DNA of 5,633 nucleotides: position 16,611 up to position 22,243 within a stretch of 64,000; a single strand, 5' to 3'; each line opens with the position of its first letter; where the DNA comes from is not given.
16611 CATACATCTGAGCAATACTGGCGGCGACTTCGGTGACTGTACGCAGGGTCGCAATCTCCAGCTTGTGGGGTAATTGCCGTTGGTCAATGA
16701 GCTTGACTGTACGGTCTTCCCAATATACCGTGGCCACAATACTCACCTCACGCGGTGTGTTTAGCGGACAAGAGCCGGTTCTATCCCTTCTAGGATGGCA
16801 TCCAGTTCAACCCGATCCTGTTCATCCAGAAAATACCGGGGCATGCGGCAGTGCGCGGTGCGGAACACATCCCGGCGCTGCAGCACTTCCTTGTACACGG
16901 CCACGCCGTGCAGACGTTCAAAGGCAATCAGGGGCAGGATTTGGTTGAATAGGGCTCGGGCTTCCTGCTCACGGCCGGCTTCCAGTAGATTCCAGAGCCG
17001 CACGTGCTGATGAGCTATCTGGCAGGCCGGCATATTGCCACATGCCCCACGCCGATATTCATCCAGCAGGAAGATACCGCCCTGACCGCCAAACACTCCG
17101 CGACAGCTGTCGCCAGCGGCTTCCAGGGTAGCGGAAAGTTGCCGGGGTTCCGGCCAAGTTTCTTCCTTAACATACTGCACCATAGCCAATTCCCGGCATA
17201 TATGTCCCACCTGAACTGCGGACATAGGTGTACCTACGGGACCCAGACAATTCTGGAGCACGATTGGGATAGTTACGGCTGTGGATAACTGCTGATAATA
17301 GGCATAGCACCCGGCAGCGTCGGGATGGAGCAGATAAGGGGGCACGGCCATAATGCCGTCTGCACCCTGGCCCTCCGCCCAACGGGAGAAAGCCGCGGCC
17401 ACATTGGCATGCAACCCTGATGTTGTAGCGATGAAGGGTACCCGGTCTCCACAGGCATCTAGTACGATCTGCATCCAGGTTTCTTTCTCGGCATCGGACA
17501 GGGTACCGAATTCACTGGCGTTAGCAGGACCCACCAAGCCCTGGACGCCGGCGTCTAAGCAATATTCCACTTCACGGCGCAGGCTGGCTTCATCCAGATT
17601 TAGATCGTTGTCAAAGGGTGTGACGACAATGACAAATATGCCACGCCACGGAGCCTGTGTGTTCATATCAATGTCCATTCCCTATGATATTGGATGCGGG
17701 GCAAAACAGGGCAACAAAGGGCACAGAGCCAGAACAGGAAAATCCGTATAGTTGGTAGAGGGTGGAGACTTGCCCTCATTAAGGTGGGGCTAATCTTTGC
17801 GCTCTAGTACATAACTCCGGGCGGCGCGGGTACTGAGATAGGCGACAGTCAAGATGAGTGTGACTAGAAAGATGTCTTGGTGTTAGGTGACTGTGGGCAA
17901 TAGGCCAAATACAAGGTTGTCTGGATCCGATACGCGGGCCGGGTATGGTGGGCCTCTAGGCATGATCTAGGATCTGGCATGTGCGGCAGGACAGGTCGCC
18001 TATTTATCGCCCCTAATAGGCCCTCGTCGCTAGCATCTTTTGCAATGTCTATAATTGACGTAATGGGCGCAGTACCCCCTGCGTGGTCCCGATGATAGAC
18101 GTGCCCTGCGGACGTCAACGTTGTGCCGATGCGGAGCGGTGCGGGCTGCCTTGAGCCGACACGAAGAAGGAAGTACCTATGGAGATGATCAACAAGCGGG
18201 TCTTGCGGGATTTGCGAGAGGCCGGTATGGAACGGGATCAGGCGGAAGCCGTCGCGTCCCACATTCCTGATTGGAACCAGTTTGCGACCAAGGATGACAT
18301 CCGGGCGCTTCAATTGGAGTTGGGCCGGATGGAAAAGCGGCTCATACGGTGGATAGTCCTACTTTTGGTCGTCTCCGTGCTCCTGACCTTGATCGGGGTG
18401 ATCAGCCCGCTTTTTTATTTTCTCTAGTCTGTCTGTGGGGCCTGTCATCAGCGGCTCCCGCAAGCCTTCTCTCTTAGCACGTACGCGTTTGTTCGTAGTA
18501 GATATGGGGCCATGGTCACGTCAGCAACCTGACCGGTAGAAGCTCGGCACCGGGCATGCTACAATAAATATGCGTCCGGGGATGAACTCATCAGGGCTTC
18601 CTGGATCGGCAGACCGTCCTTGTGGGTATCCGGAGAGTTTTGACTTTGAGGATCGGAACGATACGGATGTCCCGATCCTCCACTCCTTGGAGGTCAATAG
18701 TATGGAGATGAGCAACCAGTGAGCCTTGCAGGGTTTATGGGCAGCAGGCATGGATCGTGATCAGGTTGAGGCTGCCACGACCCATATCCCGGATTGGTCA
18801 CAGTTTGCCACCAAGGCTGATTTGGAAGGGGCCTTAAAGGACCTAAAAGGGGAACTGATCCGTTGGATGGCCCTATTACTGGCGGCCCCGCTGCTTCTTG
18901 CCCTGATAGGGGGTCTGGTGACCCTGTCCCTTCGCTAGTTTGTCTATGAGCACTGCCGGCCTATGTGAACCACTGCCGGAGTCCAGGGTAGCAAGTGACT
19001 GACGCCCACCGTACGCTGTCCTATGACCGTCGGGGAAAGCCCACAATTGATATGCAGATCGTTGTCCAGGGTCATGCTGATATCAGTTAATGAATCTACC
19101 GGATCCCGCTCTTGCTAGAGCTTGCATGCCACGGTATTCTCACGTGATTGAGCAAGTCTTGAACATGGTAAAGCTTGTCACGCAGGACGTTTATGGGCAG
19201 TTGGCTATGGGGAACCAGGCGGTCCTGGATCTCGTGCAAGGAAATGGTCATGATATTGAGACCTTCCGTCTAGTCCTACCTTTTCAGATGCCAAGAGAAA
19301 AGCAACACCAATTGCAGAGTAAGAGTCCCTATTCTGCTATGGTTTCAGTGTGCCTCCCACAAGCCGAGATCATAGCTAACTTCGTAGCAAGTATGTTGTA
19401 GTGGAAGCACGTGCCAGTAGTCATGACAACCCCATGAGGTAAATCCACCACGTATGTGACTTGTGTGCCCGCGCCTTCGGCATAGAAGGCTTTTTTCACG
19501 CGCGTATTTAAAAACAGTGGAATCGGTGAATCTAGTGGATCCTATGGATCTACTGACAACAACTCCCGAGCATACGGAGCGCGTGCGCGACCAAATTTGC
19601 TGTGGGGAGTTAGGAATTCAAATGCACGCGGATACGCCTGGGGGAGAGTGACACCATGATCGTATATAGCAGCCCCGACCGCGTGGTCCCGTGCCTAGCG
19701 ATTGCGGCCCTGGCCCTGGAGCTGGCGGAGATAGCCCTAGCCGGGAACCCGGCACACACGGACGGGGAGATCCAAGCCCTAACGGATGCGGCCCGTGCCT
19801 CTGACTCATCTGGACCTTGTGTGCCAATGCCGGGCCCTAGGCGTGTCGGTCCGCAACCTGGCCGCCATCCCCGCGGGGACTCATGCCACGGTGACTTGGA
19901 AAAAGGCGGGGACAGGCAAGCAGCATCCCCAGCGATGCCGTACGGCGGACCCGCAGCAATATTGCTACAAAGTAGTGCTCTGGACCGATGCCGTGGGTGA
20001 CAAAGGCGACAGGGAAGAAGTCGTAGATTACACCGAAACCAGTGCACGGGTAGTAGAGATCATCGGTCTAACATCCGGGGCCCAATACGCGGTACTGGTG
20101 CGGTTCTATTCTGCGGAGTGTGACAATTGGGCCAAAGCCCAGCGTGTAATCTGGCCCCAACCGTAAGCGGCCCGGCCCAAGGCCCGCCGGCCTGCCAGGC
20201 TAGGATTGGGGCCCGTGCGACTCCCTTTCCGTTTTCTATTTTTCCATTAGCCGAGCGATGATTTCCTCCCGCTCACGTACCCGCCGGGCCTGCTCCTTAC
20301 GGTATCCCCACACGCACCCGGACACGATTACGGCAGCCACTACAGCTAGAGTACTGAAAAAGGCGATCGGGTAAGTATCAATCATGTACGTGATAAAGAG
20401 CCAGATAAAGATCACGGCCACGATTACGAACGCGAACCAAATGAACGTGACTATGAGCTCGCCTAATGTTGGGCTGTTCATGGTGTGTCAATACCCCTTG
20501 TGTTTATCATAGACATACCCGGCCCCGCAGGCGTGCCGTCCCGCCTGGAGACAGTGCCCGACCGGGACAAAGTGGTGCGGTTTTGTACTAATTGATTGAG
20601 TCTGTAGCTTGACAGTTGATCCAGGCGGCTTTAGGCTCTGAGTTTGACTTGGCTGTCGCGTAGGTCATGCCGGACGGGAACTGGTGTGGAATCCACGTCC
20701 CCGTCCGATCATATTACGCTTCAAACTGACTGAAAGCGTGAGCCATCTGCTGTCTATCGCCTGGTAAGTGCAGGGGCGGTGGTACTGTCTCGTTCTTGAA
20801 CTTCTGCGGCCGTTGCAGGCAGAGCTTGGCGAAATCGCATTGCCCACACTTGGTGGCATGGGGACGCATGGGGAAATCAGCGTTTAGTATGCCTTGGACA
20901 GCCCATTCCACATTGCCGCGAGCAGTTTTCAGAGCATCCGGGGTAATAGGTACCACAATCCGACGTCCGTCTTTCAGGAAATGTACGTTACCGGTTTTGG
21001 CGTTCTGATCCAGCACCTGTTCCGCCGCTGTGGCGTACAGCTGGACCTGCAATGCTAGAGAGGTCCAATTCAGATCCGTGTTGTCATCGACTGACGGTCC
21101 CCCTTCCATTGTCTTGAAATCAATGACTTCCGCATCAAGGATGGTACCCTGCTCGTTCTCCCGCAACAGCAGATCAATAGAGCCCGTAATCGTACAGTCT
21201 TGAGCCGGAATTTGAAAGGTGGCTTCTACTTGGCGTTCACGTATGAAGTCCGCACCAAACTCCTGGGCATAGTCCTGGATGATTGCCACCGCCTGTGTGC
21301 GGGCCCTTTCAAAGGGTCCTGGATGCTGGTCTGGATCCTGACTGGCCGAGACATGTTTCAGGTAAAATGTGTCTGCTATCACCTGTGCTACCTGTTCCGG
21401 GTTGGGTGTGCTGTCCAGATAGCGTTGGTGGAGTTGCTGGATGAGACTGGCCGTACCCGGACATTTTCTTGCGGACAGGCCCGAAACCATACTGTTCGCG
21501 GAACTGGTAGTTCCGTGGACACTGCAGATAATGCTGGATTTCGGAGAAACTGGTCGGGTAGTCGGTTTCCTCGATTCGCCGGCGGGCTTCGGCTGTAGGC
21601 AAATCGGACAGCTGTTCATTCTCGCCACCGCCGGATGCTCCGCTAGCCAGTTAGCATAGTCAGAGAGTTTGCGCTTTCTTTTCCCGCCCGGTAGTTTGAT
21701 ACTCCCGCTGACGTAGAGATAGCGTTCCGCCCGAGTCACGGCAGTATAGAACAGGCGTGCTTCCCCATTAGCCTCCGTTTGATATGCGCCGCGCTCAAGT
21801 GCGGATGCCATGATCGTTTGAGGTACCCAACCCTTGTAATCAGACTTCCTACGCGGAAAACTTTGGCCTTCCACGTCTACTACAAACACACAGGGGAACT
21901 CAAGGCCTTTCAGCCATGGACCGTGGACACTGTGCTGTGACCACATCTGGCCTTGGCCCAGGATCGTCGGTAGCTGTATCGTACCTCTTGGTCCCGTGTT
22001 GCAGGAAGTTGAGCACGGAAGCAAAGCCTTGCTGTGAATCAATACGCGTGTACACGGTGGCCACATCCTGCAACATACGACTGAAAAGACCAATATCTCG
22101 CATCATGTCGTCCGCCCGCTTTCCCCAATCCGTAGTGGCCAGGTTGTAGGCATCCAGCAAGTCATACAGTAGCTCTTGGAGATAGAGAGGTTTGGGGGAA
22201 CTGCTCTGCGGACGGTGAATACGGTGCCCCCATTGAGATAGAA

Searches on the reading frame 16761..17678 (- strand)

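Call 45: search_protein_families(library=pfam, proteins=[window:16761-17678:-], max_evalue=0.01)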
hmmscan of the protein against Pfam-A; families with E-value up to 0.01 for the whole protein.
window:16761-17678:- (305 aa): 1 family
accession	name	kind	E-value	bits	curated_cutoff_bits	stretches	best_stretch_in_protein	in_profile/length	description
PF00701.28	DHDPS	-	8.5e-34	117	22.1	1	12-297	3-287/289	Dihydrodipicolinate synthetase family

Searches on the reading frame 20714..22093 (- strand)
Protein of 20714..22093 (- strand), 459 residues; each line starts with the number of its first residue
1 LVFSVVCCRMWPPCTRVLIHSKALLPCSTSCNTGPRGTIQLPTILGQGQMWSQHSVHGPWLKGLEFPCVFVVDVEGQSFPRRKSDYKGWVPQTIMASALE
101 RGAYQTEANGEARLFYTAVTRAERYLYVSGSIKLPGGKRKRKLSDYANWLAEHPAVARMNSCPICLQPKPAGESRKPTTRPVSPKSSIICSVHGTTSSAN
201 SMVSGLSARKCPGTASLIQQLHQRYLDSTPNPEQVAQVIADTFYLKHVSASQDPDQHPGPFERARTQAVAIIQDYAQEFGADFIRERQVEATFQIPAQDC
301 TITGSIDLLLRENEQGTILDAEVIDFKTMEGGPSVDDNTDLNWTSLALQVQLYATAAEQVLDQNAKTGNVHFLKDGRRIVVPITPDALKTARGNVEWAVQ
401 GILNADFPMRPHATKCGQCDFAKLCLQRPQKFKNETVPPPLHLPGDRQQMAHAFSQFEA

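Call 3: search_protein_families(library=pfam, proteins=[window:20714-22093:-], max_evalue=0.1)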
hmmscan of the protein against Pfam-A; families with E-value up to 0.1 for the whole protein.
window:20714-22093:- (459 aa): 4 families
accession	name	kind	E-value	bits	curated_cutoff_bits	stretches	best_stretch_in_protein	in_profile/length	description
PF12705.13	PDDEXK_1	-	6.2e-14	53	22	1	218-425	45-246/247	PD-(D/E)XK nuclease superfamily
PF13361.12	UvrD_C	-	2.3e-09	37.6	25.6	1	62-129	296-346/350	UvrD-like helicase C-terminal domain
PF13538.12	UvrD_C_2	-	4e-08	33.4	27.4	1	111-128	34-51/52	UvrD-like helicase C-terminal domain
PF01930.23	Cas_Cas4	-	0.00038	21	22.7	1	345-426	80-159/160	Domain of unknown function DUF83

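Call 4: search_protein_families(library=padloc, proteins=[window:20714-22093:-], max_evalue=0.1)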
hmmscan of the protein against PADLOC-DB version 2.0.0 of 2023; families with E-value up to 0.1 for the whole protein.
window:20714-22093:- (459 aa): 20 families
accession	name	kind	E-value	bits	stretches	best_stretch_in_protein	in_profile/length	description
PDLC01250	Cas4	-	3.1e-10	38.6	1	285-426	50-168/168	"CAS-I,CAS-II,CAS-III,CAS-IV,CAS-V,CAS-VI; acquisition_associated"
PDLC00943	Cas4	-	7e-10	37.1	1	283-426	45-179/180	CRISPR-associated protein Cas4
PDLC02067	Cas1b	-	7.2e-08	29.7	1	293-448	48-198/533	-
PDLC02034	Cas4d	-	1.2e-07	29.6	1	342-429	98-184/192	-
PDLC01447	Cas4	-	5e-07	28.3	1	295-427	47-159/161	"CAS-I,CAS-II,CAS-III,CAS-IV,CAS-V,CAS-VI; acquisition_associated"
PDLC01747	Cas1g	-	8.9e-07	25.9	1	288-454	49-203/523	-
PDLC01611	Cas4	-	1.5e-05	23.4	1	344-426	77-157/158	"CAS-I,CAS-II,CAS-III,CAS-IV,CAS-V,CAS-VI; acquisition_associated"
PDLC00107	GajB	-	2.8e-05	20.9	1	61-140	488-566/587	UrvD helicase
PDLC02083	Cas4_II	-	6.2e-05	21.5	1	290-428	61-186/186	-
PDLC00123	GajB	-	7.7e-05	19.5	1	62-128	451-505/540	UrvD helicase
PDLC00132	GajB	-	0.00021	18.1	1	61-143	549-616/625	UrvD helicase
PDLC00059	DruK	-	0.00022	18.5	1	291-420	115-229/326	PD-(D/E)XK nuclease superfamily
PDLC00944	Cas4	-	0.00028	19.1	1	324-426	83-177/177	Cas4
PDLC00117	GajB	-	0.00035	17.2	1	62-151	524-597/604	UrvD helicase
PDLC02035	Cas4d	-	0.00043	17.8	1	344-427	93-176/196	-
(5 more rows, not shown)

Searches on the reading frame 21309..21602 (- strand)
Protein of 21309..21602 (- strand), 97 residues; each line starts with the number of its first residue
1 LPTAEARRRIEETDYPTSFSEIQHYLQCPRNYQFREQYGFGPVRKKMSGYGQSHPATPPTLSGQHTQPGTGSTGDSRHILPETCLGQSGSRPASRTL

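Call 3: search_protein_families(library=pfam, proteins=[window:21309-21602:-], max_evalue=0.1)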
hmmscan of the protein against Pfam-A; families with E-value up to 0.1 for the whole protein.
window:21309-21602:- (97 aa): 1 family
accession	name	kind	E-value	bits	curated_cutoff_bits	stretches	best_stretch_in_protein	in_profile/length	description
PF12705.13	PDDEXK_1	-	0.07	13.5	22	1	17-42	2-26/247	PD-(D/E)XK nuclease superfamily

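Call 4: search_protein_families(library=padloc, proteins=[window:21309-21602:-], max_evalue=0.1)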
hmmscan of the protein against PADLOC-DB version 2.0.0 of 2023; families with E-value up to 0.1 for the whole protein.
window:21309-21602:- (97 aa): 0 families
